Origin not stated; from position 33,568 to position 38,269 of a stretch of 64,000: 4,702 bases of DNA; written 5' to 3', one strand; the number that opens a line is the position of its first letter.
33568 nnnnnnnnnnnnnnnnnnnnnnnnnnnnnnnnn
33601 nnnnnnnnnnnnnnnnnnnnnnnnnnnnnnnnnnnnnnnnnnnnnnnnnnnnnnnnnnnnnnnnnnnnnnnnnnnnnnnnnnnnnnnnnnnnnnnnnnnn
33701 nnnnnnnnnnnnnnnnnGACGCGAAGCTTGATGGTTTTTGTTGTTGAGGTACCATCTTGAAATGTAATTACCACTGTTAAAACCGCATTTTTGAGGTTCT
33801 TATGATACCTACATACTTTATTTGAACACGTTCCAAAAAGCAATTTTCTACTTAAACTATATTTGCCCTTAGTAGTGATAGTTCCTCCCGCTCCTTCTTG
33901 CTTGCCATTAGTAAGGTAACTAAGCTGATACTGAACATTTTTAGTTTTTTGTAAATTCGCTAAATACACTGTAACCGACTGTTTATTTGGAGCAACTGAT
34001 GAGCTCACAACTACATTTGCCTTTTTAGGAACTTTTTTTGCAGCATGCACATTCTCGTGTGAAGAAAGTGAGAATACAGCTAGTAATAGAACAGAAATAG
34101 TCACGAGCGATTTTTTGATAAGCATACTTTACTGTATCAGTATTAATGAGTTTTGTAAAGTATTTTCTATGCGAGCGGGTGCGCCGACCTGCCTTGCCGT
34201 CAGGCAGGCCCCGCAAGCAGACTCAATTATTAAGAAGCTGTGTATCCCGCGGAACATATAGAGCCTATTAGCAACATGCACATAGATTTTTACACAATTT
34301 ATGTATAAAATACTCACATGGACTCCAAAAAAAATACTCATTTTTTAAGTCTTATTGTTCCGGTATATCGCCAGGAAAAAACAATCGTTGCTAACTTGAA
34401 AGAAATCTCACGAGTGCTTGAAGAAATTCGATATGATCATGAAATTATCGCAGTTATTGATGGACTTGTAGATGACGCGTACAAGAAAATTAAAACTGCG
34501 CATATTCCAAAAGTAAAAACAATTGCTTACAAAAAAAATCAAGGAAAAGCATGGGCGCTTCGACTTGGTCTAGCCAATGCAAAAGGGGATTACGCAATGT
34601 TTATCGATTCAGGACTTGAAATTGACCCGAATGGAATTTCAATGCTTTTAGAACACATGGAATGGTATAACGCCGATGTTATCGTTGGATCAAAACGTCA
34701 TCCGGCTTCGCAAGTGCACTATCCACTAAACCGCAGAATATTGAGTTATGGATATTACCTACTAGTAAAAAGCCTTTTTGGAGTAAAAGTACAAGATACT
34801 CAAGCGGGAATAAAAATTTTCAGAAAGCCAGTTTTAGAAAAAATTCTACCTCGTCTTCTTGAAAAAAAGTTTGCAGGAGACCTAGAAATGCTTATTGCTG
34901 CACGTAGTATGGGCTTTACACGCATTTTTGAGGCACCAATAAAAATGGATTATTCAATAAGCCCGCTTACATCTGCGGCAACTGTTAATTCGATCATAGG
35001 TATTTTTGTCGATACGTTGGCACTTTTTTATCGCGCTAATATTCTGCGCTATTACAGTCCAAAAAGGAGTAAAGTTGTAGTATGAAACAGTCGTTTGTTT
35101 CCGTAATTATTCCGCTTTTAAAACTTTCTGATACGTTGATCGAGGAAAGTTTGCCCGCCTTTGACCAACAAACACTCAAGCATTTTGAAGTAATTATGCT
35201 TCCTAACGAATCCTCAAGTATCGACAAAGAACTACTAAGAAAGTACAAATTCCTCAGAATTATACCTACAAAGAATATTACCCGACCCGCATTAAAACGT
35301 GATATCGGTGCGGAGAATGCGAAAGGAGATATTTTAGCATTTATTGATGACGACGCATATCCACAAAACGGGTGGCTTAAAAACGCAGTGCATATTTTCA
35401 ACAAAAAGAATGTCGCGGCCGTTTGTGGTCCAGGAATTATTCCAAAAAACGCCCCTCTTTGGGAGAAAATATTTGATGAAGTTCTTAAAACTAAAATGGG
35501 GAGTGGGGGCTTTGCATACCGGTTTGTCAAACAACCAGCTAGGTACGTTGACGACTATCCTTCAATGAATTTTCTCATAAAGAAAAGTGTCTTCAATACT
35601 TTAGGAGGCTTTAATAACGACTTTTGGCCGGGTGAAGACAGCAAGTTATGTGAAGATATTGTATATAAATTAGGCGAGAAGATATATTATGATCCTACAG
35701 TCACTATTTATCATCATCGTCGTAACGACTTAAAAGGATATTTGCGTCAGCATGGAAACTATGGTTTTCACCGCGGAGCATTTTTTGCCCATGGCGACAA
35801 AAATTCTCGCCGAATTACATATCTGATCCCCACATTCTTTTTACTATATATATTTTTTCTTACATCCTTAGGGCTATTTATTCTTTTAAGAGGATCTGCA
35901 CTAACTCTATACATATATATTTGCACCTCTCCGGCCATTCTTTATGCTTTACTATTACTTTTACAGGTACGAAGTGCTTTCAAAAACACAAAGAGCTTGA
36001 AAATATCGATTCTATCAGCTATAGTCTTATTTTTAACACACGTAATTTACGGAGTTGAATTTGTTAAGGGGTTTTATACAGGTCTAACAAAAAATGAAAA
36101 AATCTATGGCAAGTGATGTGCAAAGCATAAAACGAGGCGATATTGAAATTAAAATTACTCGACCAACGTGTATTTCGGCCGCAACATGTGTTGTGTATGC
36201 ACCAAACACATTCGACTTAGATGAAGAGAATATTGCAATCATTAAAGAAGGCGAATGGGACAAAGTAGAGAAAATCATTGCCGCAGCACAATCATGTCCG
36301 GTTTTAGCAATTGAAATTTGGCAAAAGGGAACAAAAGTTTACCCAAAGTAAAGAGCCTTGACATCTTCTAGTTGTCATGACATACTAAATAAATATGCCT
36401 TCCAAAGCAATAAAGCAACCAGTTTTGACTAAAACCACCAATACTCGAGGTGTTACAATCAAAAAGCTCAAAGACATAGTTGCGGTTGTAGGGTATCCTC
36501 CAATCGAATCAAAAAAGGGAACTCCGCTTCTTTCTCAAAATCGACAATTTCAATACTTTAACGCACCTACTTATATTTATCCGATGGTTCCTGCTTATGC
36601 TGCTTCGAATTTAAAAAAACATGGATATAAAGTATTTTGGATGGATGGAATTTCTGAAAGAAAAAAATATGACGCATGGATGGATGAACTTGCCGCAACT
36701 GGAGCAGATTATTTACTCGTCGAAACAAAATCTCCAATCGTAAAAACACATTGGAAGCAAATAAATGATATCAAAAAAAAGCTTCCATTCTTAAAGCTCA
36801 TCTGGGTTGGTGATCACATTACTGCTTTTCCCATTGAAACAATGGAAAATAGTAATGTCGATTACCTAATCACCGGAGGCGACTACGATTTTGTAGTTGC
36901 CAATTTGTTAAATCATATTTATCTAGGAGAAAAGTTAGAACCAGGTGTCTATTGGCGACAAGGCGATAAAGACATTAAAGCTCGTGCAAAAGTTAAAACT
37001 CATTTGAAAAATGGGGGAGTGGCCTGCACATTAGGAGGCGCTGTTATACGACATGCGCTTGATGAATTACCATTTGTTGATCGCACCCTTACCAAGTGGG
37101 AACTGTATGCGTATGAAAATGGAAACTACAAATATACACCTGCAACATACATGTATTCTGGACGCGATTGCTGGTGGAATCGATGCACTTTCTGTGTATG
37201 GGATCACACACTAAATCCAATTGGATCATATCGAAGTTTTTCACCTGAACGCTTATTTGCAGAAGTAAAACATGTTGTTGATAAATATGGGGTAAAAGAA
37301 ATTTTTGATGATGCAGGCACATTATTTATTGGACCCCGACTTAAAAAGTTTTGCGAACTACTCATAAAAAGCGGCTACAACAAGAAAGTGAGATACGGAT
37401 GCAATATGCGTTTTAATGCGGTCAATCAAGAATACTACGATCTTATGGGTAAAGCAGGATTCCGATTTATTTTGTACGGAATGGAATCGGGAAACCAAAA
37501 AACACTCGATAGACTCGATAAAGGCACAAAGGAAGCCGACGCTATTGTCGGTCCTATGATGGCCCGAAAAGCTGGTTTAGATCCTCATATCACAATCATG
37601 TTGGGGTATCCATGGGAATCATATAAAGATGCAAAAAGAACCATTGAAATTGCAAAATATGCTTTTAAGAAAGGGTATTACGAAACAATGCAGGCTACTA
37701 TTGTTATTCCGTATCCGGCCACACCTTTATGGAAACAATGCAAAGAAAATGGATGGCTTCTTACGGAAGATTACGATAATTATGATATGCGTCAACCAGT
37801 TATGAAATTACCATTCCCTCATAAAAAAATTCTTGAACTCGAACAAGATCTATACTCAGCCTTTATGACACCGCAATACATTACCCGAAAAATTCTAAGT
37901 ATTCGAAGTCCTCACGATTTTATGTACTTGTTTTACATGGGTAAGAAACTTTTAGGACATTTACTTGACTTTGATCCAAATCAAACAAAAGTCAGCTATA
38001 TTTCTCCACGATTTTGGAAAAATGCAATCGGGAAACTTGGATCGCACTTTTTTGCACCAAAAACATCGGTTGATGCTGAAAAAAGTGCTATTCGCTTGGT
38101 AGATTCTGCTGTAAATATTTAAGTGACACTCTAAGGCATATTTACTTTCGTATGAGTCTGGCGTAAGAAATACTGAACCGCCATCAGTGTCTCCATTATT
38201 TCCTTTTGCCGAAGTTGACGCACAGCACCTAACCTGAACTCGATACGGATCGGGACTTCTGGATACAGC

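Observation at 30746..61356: ~30 kb glycan-assembly supercluster with five GT-C enzymes and two flippases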

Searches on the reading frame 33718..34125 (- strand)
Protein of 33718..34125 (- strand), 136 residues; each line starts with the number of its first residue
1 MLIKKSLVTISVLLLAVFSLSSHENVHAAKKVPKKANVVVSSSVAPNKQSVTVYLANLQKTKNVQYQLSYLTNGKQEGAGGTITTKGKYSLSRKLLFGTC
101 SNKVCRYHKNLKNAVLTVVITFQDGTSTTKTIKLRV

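Call 3: search_protein_families(library=pfam, proteins=[window:33718-34125:-], max_evalue=0.01)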
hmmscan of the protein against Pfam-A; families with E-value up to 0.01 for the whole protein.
window:33718-34125:- (136 aa): 1 family
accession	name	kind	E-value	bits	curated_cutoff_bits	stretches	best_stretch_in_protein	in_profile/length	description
PF09911.14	DUF2140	-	0.0039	17.2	34.3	1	6-70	14-79/187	Uncharacterized protein conserved in bacteria (DUF2140)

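Call 54: search_protein_families(library=pfam, proteins=[window:33718-34125:-], max_evalue=10)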
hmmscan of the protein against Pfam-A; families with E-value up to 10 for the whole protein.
window:33718-34125:- (136 aa): 1 family
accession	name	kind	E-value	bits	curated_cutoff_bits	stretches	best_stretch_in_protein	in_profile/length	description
PF09911.14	DUF2140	-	0.0039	17.2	34.3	1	6-70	14-79/187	Uncharacterized protein conserved in bacteria (DUF2140)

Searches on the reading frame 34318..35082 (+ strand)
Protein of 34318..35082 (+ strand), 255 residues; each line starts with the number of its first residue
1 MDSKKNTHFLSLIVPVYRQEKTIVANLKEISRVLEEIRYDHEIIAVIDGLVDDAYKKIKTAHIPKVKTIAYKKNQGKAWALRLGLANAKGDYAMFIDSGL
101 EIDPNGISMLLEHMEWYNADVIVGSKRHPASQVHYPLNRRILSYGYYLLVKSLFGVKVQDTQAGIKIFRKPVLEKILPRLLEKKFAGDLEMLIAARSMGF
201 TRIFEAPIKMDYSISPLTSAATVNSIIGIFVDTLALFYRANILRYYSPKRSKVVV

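Call 3: search_protein_families(library=pfam, proteins=[window:34318-35082:+], max_evalue=0.01)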
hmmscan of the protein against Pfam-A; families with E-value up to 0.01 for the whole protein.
window:34318-35082:+ (255 aa): 1 family
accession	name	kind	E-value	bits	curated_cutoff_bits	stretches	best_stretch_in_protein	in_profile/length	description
PF00535.33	Glycos_transf_2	-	3.7e-22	79.5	23.3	1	11-176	1-167/168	Glycosyl transferase family 2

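Call 7: search_protein_families(library=ncbifam, proteins=[window:34318-35082:+], max_evalue=0.01)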
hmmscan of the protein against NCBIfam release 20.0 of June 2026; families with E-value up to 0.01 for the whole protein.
window:34318-35082:+ (255 aa): 19 families
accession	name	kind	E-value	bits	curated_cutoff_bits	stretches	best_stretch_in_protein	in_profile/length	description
TIGR03937.1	PgaC_IcaA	equivalog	3.1e-14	52.8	422.3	1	4-115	41-151/407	poly-beta-1,6-N-acetyl-D-glucosamine synthase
NF047588.1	GlcsyltransPgfSStrep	equivalog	6e-14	52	500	1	10-177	3-168/308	glycosyltransferase PgfS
NF007482.0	PRK10073.1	equivalog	1.8e-10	40.3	423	1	5-121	3-117/334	glycosyltransferase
NF041875.1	EPS_EpsD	equivalog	1.5e-09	37.7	370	1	10-137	1-127/325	exopolysaccharide biosynthesis glycosyltransferase EpsD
NF007986.1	PRK10714.1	equivalog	3e-09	36.3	529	1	8-177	6-173/316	undecaprenyl-phosphate 4-deoxy-4-formamido-L-arabinose transferase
NF058614.1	PPMAGASynPpgS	equivalog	9.3e-09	35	370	1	12-214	4-200/226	polyprenyl-phospho-N-acetylgalactosaminyl synthase PpgS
NF047683.1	TeichurnBiosyTuaG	equivalog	3.4e-08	33.4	400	1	6-115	4-112/252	teichuronic acid biosynthesis protein TuaG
TIGR03111.1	glyc2_xrt_Gpos1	hypoth_equivalog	4.9e-08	32.2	363.95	1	8-115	49-157/439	TIGR03111 family XrtG-associated glycosyltransferase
TIGR04283.1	glyco_like_mftF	equivalog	1.2e-06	28.3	182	1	10-99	1-82/221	TIGR04283 family arsenosugar biosynthesis glycosyltransferase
TIGR03965.1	mycofact_glyco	equivalog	4.2e-06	25.9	280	1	8-114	74-179/467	mycofactocin biosynthesis glycosyltransferase MftF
NF010496.0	PRK13915.1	equivalog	5.2e-06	25.8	262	1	4-111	27-139/307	glucosyl-3-phosphoglycerate synthase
TIGR04182.1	glyco_TIGR04182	equivalog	6.4e-06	25.8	325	1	13-208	5-188/293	S-layer glycoprotein N-glycosyltransferase AglJ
NF050050.1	ProtGlycPglI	equivalog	4.9e-05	22.8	500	1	9-115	3-109/306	GalNAc(5)-diNAcBac-PP-undecaprenol beta-1,3-glucosyltransferase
NF041391.1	DPhHxTase_Halo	equivalog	0.00043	19.3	375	1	17-177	4-154/213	dolichyl-phosphate hexose transferase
NF041394.1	GtaseAglG_Halo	equivalog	0.0017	17.7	440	1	11-131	4-123/304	glucosyl-dolichyl phosphate glucuronosyltransferase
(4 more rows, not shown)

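Call 58: search_solved_structures(query=window:34318-35082:+, max_evalue=0.01)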
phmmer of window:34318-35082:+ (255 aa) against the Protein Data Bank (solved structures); distinct sequences matched with E-value up to 0.01: 12.
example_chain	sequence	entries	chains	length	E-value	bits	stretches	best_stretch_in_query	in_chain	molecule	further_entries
5mlz_A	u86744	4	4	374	4e-09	39.8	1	10-178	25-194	Dolichol monophosphate mannose synthase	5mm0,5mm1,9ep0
5eke_A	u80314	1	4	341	8.1e-08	35.5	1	7-174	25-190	Uncharacterized glycosyltransferase sll0501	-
5ekp_C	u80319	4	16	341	8.3e-08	35.5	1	7-174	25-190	Uncharacterized glycosyltransferase sll0501 | Glycosyltransferase sll0501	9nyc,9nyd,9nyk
9nye_A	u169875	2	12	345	8.6e-08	35.4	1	7-174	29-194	Glycosyltransferase sll0501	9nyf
2z87_A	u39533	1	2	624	8.5e-07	32.2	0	10-133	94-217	Chondroitin synthase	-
2z86_A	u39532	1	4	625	8.5e-07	32.2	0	10-133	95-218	Chondroitin synthase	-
9bhc_C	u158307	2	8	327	3.1e-06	30.4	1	10-181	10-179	Undecaprenyl-phosphate 4-deoxy-4-formamido-L-arabinose transferase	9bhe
8vxh_A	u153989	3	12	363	4e-06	30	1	10-180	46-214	Undecaprenyl-phosphate 4-deoxy-4-formamido-L-arabinose transferase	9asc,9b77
3bcv_A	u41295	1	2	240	7.9e-06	29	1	10-127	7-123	Putative glycosyltransferase protein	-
9hwj_A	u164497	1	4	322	9.4e-06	28.8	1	10-129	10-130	Undecaprenyl-phosphate 4-deoxy-4-formamido-L-arabinose transferase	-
6p61_A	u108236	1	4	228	0.00022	24.3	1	7-116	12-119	Glycosyltransferase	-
5hea_A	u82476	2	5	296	0.00053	23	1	6-102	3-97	Putative glycosyltransferase (GalT1)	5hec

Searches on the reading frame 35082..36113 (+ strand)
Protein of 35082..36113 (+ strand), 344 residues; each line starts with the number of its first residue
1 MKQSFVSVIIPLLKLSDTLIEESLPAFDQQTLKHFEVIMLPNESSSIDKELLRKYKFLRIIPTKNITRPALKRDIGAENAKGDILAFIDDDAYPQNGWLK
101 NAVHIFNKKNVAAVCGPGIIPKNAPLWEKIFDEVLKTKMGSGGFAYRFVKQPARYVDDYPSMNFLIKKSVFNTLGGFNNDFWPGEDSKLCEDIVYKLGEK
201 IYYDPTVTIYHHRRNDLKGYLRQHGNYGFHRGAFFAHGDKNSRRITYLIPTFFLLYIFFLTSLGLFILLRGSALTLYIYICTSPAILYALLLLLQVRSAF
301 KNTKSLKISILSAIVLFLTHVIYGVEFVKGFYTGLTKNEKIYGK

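Call 3: search_protein_families(library=pfam, proteins=[window:35082-36113:+], max_evalue=0.01)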
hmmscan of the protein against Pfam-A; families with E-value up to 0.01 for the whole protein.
window:35082-36113:+ (344 aa): 4 families
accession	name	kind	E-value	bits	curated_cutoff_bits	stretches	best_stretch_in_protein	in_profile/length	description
PF00535.33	Glycos_transf_2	-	4.2e-13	50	23.3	1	7-125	1-122/168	Glycosyl transferase family 2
PF10111.15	Glyco_tranf_2_2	-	6.9e-07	29.5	27.3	1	7-189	1-195/276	Glycosyltransferase like family 2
PF13641.12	Glyco_tranf_2_3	-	8.9e-07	29.6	27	1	58-225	60-225/230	Glycosyltransferase like family 2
PF13632.12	Glyco_trans_2_3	-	4.2e-05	23.9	27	1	86-290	3-191/198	Glycosyl transferase family group 2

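Call 38: search_protein_families(library=ncbifam, proteins=[window:35082-36113:+], max_evalue=0.00001)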
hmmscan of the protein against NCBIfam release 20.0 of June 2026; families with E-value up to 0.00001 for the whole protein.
window:35082-36113:+ (344 aa): 8 families
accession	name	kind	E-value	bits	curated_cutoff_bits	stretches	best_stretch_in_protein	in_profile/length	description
TIGR03965.1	mycofact_glyco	equivalog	2.4e-24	86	280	1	6-245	76-314/467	mycofactocin biosynthesis glycosyltransferase MftF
NF041875.1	EPS_EpsD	equivalog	8.8e-17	61.5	370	1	6-234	1-230/325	exopolysaccharide biosynthesis glycosyltransferase EpsD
NF041394.1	GtaseAglG_Halo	equivalog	2.8e-12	46.5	440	1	22-212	20-216/304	glucosyl-dolichyl phosphate glucuronosyltransferase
TIGR04283.1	glyco_like_mftF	equivalog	8.1e-11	41.9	182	1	6-226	1-200/221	TIGR04283 family arsenosugar biosynthesis glycosyltransferase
NF038302.1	EPS_HpsE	equivalog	5.8e-08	32.1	300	1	34-120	33-125/307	hormogonium polysaccharide biosynthesis glycosyltransferase HpsE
NF038299.1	EPS_HpsN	equivalog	2.3e-07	30.1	425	1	5-209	2-218/317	hormogonium polysaccharide biosynthesis glycosyltransferase HpsN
NF047683.1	TeichurnBiosyTuaG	equivalog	1.2e-06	28.3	400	1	2-112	4-117/252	teichuronic acid biosynthesis protein TuaG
NF007482.0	PRK10073.1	equivalog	9.3e-06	24.9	423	0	4-95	6-99/334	glycosyltransferase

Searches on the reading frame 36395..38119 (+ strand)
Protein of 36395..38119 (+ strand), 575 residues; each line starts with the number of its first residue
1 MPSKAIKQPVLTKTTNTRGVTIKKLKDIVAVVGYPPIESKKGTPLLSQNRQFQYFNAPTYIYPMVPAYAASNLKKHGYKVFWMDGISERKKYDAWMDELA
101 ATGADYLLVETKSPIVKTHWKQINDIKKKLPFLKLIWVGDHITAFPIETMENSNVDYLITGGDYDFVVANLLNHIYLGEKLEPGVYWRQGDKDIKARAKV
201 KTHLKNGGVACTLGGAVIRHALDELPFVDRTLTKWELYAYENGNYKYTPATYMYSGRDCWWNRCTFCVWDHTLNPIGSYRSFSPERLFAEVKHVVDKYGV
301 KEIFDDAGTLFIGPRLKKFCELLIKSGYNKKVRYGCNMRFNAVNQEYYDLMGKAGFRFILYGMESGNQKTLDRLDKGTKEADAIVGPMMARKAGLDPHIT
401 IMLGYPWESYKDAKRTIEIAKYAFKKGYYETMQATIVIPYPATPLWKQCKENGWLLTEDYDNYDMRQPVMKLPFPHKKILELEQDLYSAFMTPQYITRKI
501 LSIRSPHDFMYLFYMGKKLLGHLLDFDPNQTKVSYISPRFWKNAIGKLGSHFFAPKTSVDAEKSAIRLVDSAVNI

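Call 3: search_protein_families(library=pfam, proteins=[window:36395-38119:+], max_evalue=0.01)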
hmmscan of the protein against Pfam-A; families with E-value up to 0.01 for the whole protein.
window:36395-38119:+ (575 aa): 1 family
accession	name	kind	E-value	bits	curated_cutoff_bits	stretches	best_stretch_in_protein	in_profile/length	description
PF04055.27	Radical_SAM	-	2e-13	51.3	29.5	1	257-418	5-164/166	Radical SAM superfamily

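Call 7: search_protein_families(library=ncbifam, proteins=[window:36395-38119:+], max_evalue=0.01)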
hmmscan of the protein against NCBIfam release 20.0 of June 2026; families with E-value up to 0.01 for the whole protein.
window:36395-38119:+ (575 aa): 15 families
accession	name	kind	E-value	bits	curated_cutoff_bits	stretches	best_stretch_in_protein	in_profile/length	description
TIGR03471.1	HpnJ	equivalog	4.4e-41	141.2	577.6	1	100-501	65-444/472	hopanoid biosynthesis associated radical SAM protein HpnJ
TIGR02026.1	BchE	equivalog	3.2e-22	79.1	481.35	1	63-488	22-425/497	magnesium-protoporphyrin IX monomethyl ester anaerobic oxidative cyclase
TIGR04479.1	bcpD_PhpK_rSAM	subfamily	3.2e-17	62.1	600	1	251-449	242-431/504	PhpK family radical SAM P-methyltransferase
TIGR03975.1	rSAM_ocin_1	subfamily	8.2e-15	54.3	281.85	1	152-414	179-421/606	RiPP maturation radical SAM C-methyltransferase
NF050148.1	rSAM_ApyD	equivalog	1.9e-14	53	750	1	234-451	186-395/645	RiPP biosynthesis radical SAM protein ApyD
TIGR04013.1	B12_SAM_MJ_1487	hypoth_equivalog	1.1e-12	47.5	251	1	312-450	216-358/382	TIGR04013 family B12-binding domain/radical SAM domain-containing protein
TIGR04367.1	HpnR_B12_rSAM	equivalog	6.1e-12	44.8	650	1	249-479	185-401/490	hopanoid C-3 methylase HpnR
TIGR04072.2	rSAM_ladder_B12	equivalog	3.5e-11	42.4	360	1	257-418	187-344/443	lipid biosynthesis B12-binding/radical SAM protein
NF033070.1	rSAM_AprD4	equivalog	6.1e-11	41.9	500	1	273-471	217-411/456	AprD4 family radical SAM diol-dehydratase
NF038361.1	rSAM_Sden_1168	equivalog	3.7e-10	39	575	1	221-479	249-503/560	Sden_1168 family B12-binding radical SAM P-methyltransferase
TIGR04014.1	B12_SAM_MJ_0865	equivalog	9.6e-10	37.8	360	1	251-447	161-356/434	methyl-coenzyme M reductase glutamine C-methyltransferase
TIGR04295.1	B12_rSAM_oligo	hypoth_equivalog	2.5e-09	36.3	400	1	54-385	16-323/422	TIGR04295 family B12-binding domain-containing radical SAM protein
TIGR04385.1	B12_rSAM_cofa1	equivalog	9.6e-08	31.6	450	1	122-424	89-365/438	B12 lower ligand biosynthesis radical SAM protein BzaD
NF040546.1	rSAM_CUAEP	equivalog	0.0004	19.2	500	1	224-419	144-337/468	CUAEP/CCAEP-tail radical SAM (seleno)protein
NF045585.1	rSAM_slr0320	equivalog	0.0055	15.3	775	1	256-401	241-385/511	photosystem II high light acclimation radical SAM protein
